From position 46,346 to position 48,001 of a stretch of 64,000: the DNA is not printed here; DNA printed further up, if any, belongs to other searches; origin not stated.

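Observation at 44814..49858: Compact stand-alone C-domain / acyl-AMP ligase / carrier-protein cluster with a membrane-tethered XRE regulator and a radical SAM neighbour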

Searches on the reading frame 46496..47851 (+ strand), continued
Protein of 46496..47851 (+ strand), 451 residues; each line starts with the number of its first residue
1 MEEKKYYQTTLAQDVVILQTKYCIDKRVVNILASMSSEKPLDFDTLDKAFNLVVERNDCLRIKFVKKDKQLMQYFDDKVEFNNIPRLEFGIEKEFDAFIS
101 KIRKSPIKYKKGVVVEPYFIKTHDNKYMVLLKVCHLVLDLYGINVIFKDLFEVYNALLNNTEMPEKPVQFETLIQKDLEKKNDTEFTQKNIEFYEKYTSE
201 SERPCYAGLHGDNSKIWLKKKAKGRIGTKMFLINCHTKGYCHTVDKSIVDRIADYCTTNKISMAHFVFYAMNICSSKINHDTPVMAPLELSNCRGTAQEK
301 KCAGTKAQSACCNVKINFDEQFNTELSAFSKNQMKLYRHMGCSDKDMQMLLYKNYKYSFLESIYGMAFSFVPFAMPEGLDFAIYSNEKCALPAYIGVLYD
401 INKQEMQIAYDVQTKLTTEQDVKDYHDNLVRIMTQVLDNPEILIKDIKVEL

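Call 32: search_protein_representatives(protein=window:46496-47851:+)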
Query: 451 residues. Proteins with E-value up to 0.001 (for the whole library): 5292; up to 1e-10: 1052; up to 1e-30: 65. The best 150 are listed.
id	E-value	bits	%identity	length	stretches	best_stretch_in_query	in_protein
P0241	1.1e-126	439.7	44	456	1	2-450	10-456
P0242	3.0e-117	408.6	44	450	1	1-447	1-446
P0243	7.0e-117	407.4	42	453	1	4-450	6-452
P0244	4.9e-115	401.3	41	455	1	2-451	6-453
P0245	1.5e-112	393.2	42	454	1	6-448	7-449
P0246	4.1e-109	381.8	43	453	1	9-441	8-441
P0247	1.7e-101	356.7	41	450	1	1-448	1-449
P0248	6.8e-101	354.7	39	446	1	7-449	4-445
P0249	3.6e-97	342.5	41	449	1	3-447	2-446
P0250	1.7e-96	340.2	52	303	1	3-304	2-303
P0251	4.3e-95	335.6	36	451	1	3-445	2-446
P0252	9.5e-84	298.2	42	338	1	114-449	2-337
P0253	2.0e-75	270.8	34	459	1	3-448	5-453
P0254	1.5e-74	267.9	32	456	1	4-451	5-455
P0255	3.6e-67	243.6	51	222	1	230-447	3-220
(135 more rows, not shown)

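Call 40: search_protein_families(library=pfam, proteins=[L001:3304-5679:+, L001:5707-7050:+, L001:7081-8175:+, L066:9487-12396:+, L066:5181-5975:+, L025:7446-8330:-, L079:1693-2292:+, L046:3442-6084:+, L025:8560-9663:-], max_evalue=0.001)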
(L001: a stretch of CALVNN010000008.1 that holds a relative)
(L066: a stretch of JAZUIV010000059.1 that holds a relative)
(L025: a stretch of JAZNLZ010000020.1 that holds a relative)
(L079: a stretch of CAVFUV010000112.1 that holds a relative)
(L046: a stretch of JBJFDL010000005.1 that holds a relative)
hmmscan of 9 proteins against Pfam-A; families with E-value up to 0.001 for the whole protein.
L001:3304-5679:+ (791 aa): 4 families
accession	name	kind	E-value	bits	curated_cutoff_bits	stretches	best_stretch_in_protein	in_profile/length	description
PF00005.33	ABC_tran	-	1.1e-33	117.1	25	1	21-169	1-136/137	ABC transporter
PF02687.27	FtsX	-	4.8e-19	69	25.5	1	666-785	2-120/120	FtsX-like permease C-terminal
PF02463.25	SMC_N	-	6.1e-06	26.3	40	1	25-207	19-206/220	RecF/RecN/SMC N terminal domain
PF13304.12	AAA_21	-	8.6e-06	26.5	27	0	148-202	243-302/304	AAA domain, putative AbiEii toxin, Type IV TA system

L001:5707-7050:+ (447 aa): 1 family
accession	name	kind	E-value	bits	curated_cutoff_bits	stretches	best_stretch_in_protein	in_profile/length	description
PF04932.20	Wzy_C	-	1.2e-14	54.8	31.7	1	235-365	3-147/149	O-Antigen ligase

L001:7081-8175:+ (364 aa): 3 families
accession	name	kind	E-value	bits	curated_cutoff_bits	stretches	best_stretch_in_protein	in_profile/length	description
PF06925.17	MGDG_synth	-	1.2e-21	78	25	1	15-175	1-169/169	Monogalactosyldiacylglycerol (MGDG) synthase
PF04101.22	Glyco_tran_28_C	-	1.1e-07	32.5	22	1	199-350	1-155/166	Glycosyltransferase family 28 C-terminal domain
PF00534.26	Glycos_transf_1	-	5.9e-06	26.4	26.4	1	214-345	35-169/172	Glycosyl transferases group 1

L066:9487-12396:+ (969 aa): 5 families
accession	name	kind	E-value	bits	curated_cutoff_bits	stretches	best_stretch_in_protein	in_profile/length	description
PF00005.33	ABC_tran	-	7e-35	121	25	1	240-388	2-137/137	ABC transporter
PF01061.29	ABC2_membrane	-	2.4e-16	60.4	26.9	1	534-747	1-208/211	ABC-2 type transporter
PF13304.12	AAA_21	-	8.3e-06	26.5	27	0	361-413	239-295/304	AAA domain, putative AbiEii toxin, Type IV TA system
PF19055.6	ABC2_membrane_7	-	2.2e-05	24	22.7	1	417-454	1-38/410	ABC-2 type transporter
PF03193.22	RsgA_GTPase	-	5.9e-05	23.4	30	1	236-280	94-137/174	RsgA GTPase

L066:5181-5975:+ (264 aa): 0 families

L025:7446-8330:- (294 aa): 1 family
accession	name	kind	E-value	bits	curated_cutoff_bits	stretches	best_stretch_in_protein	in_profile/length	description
PF01734.28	Patatin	-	4.3e-16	60.1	27.7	1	16-174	1-190/191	Patatin-like phospholipase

L079:1693-2292:+ (199 aa): 2 families
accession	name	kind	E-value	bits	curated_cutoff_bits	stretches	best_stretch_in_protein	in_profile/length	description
PF01648.25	ACPS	-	1.3e-11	45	25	1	104-172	2-67/111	4'-phosphopantetheinyl transferase superfamily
PF22624.1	AASDHPPT_N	-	2.2e-09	37.9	27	1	14-96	7-95/100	4'-phosphopantetheinyl transferase, N-terminal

L046:3442-6084:+ (880 aa): 3 families
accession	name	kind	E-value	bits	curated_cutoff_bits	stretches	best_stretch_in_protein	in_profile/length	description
PF00005.33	ABC_tran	-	4.1e-35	121.8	25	1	21-169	1-136/137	ABC transporter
PF02687.27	FtsX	-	4e-17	62.8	25.5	1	751-873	2-120/120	FtsX-like permease C-terminal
PF02463.25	SMC_N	-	8.1e-06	25.9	40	0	137-206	132-205/220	RecF/RecN/SMC N terminal domain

L025:8560-9663:- (367 aa): 5 families
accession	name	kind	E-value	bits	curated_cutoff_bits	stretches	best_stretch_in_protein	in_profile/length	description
PF12146.15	Hydrolase_4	-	2.1e-18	67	27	1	92-202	2-113/239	Serine aminopeptidase, S33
PF00561.26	Abhydrolase_1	-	4.7e-10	40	25.8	1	97-217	3-121/245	alpha/beta hydrolase fold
PF12697.13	Abhydrolase_6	-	1.5e-07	32.8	26.3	1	97-215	1-106/217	Alpha/beta hydrolase family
PF02129.25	Peptidase_S15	-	7.5e-06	26.3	23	1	104-210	46-141/262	X-Pro dipeptidyl-peptidase (S15 family)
PF00326.27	Peptidase_S9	-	1.1e-05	25.5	22.6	1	153-312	51-200/213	Prolyl oligopeptidase family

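Call 49: predict_structure(alignment_id=A1)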
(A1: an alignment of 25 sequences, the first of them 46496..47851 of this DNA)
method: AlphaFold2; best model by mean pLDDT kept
length: 451 residues; sequences in the alignment: 25
mean_pLDDT: 91.2   pTM: 0.89
mean pLDDT of the five models: 91.2, 90.5, 90.0, 89.8, 89.5
residues with pLDDT >= 90: 312; 70-90: 131; 50-70: 7; < 50: 1
segments of 3 or more residues with pLDDT < 50: none
pLDDT, mean of each block of 10 residues (from residue 1): 84 85 81 94 96 96 91 93 95 95 90 95 96 93 92 95 92 90 91 93 93 88 88 86 96 96 96 96 94 67 87 95 96 89 87 88 91 83 87 91 92 93 98 97 96 85
secondary structure, 60 per line:
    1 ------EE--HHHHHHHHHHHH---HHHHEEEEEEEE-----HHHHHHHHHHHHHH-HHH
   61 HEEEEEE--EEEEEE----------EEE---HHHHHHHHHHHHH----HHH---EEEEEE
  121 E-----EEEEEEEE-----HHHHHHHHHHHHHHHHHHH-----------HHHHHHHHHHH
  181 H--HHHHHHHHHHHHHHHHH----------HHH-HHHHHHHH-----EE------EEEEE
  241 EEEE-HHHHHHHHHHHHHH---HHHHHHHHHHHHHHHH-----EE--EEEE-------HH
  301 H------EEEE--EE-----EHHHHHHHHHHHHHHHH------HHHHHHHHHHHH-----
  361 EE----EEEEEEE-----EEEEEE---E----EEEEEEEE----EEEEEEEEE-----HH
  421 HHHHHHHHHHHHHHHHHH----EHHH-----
elements in order: H11-22 H26-29 E30-37 H43-56 H58-61 E62-67 E70-75 E86-88 H92-104 E115-121 E127-134 H140-158 H170-181 H184-200 H215-222 E236-244 H246-259 H263-278 E288-291 E308-311 H322-337 H344-355 E367-373 E379-384 E393-400 E405-413 H419-438

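Call 53: fold_search(model_id=the predicted structure, library=pdb)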
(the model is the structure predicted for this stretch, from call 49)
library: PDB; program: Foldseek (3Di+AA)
matches with E <= 10: 740; with E <= 0.001: 281
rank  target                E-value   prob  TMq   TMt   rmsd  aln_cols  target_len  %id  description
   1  8f7f                  3.4e-30  1.00  0.76  0.79   4.3       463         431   15  The condensation domain of surfactin A synthetase C in space group P43212 (released 2023-11-22)
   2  8f7h                  7.0e-30  1.00  0.75  0.79   4.4       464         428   16  The condensation domain of surfactin A synthetase C variant 18b in space group P212121 (released 2023-11-22)
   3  8f7g                  3.4e-29  1.00  0.75  0.79   4.5       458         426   15  The condensation domain of surfactin A synthetase C in space group P212121 (released 2023-11-22)
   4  6mfx                  9.4e-29  1.00  0.79  0.32   3.8       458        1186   11  Crystal structure of a 4-domain construct of a mutant of LgrA in the substrate donation state (released 2019-11-20)
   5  7c1l                  2.8e-28  1.00  0.78  0.82   3.8       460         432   14  Crystal structure of the starter condensation domain of rhizomide synthetase RzmA mutant R148A in complex with C8-CoA (released 2020-11-25)
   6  6p1j_A                4.3e-28  1.00  0.79  0.39   4.1       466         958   13  The structure of condensation and adenylation domains of teixobactin-producing nonribosomal peptide synthetase Txo2 se (released 2019-05-29)
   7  6oyf                  8.8e-28  1.00  0.74  0.41   4.1       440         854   13  The structure of condensation and adenylation domains of teixobactin-producing nonribosomal peptide synthetase Txo1 seri (released 2019-05-29)
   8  7c1s                  1.0e-27  1.00  0.80  0.83   3.5       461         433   15  Crystal structure of the starter condensation domain of rhizomide synthetase RzmA mutant H140A/R148A in complex with C8- (released 2020-11-25)
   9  9bfd_B                1.1e-27  1.00  0.74  0.35   4.6       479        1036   16  Tyrocidine synthetase modules 1 and 2 crosslinked in the condensation state, complex A (released 2024-10-09)
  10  6mfw                  1.5e-27  1.00  0.79  0.32   3.5       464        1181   11  Crystal structure of a 4-domain construct of LgrA in the substrate donation state (released 2019-11-20)
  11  6p1j_B                1.6e-27  1.00  0.79  0.40   3.9       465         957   13  The structure of condensation and adenylation domains of teixobactin-producing nonribosomal peptide synthetase Txo2 se (released 2019-05-29)
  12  7c1r                  1.6e-27  1.00  0.77  0.81   4.4       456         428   15  Crystal structure of the starter condensation domain of rhizomide synthetase RzmA mutant H140A/R148A in complex with C8- (released 2020-11-25)
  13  6mg0_A                2.5e-27  1.00  0.80  0.23   3.7       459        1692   12  Crystal structure of a 5-domain construct of LgrA in the thiolation state (released 2019-11-20)
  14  6mg0_B                2.6e-27  1.00  0.81  0.23   3.6       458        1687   12  Crystal structure of a 5-domain construct of LgrA in the thiolation state (released 2019-11-20)
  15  6mfz_A                3.1e-27  1.00  0.80  0.22   3.7       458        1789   11  Crystal structure of dimodular LgrA in a condensation state (released 2019-11-20)
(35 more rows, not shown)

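Call 56: find_encoding_contigs(protein=P0003, flank=8000, max_places=2)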
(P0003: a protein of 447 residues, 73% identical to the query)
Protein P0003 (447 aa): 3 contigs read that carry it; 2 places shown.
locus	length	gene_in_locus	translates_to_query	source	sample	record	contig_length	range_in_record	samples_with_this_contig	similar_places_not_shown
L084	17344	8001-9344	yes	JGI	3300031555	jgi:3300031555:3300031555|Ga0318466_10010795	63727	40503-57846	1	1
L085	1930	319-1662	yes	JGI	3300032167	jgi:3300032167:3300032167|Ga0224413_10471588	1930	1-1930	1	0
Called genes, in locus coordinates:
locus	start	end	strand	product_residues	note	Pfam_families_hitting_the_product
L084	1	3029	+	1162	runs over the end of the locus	-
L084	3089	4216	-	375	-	PF00583:Acetyltransf_1 (faint)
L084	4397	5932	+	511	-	PF01554:MatE, PF01943:Polysacc_synt, PF03023:MurJ (weak)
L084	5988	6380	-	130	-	PF14276:DUF4363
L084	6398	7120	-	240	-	PF04239:DUF421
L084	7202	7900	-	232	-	PF01381:HTH_3, PF12844:HTH_19 (faint), PF13443:HTH_26 (weak), PF13560:HTH_31 (weak)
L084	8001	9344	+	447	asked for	PF00668:Condensation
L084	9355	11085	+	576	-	PF00501:AMP-binding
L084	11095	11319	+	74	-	PF00550:PP-binding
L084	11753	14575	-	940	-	PF00005:ABC_tran (faint), PF02463:SMC_N (faint), PF03193:RsgA_GTPase (faint), PF13304:AAA_21 (faint), PF13555:AAA_29 (faint), PF20703:nSTAND1 (faint), PF17760:UvrA_inter, PF17755:UvrA_DNA-bind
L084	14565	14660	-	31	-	-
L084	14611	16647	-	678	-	PF00270:DEAD (faint), PF04851:ResIII, PF13604:AAA_30 (faint), PF17757:UvrB_inter, PF27431:UvrB_3rd, PF00271:Helicase_C, PF12344:UvrB, PF02151:UVR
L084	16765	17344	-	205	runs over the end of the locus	PF12844:HTH_19, PF13560:HTH_31, PF01381:HTH_3, PF13443:HTH_26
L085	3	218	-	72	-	?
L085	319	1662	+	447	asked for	PF00668:Condensation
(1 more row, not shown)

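Call 65: search_solved_structures(query=L066:5181-5975:+, max_evalue=1)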
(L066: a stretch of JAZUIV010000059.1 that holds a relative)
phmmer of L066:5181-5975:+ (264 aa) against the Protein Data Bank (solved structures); distinct sequences matched with E-value up to 1: 8.
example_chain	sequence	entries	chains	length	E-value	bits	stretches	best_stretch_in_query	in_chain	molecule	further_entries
7obi_A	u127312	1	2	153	1.4e-05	27.8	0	47-84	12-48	CTPR-rv4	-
3kd7_A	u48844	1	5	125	0.25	13.9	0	50-81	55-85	CTPR390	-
2lu1_A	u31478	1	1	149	0.39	13.3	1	179-248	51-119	Subtilase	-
5z1f_A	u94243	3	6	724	0.79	12.3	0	23-101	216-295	CSC1-like protein ERD4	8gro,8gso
8xry_A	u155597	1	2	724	0.79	12.3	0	23-101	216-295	CSC1-like protein ERD4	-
8xvy_B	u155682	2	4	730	0.8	12.3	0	23-101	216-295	CSC1-like protein ERD4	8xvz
8xw0_B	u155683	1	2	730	0.8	12.3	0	23-101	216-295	CSC1-like protein ERD4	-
8xs0_A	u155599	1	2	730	0.8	12.3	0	23-101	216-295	CSC1-like protein ERD4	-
